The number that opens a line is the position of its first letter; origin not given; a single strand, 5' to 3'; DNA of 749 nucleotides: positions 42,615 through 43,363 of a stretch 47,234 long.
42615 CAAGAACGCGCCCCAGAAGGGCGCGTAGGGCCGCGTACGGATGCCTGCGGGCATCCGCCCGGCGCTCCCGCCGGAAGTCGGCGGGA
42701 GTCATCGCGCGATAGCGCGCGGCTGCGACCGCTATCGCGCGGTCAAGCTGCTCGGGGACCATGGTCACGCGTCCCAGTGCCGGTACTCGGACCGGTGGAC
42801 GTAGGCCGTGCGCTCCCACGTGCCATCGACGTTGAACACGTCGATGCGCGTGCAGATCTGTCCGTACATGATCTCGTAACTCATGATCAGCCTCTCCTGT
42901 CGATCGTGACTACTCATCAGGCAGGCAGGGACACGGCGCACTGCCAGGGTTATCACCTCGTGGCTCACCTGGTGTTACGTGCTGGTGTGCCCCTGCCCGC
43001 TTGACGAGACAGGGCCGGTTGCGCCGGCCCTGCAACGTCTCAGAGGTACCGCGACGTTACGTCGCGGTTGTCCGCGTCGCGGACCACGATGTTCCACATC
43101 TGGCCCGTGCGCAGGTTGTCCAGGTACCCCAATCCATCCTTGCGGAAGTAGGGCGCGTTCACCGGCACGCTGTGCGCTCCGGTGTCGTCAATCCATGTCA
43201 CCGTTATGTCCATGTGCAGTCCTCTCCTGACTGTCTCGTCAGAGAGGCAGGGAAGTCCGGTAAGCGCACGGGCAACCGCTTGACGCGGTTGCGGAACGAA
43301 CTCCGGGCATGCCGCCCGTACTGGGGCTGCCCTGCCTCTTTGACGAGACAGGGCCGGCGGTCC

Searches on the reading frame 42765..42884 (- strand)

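Call 20: search_protein_families(library=phrogs, proteins=[window:42765-42884:-], max_evalue=0.01)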
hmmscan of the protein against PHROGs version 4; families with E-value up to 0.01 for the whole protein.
window:42765-42884:- (39 aa): 1 family
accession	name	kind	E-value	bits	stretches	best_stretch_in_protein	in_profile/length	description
phrog_6973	-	unknown function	0.00093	19.9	1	1-34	1-34/64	-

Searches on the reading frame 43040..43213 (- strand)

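Call 20: search_protein_families(library=phrogs, proteins=[window:43040-43213:-], max_evalue=0.01)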
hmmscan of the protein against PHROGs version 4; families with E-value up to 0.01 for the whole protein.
window:43040-43213:- (57 aa): 0 families

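Call 68: search_protein_families(library=pfam, proteins=[window:43040-43213:-], max_evalue=1)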
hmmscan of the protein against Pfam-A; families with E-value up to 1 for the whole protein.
window:43040-43213:- (57 aa): 1 family
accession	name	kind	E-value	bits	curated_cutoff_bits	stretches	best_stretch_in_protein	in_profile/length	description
PF22877.3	RRM_Thc1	-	0.17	12.3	23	1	2-45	27-67/75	Thc1, RRM domain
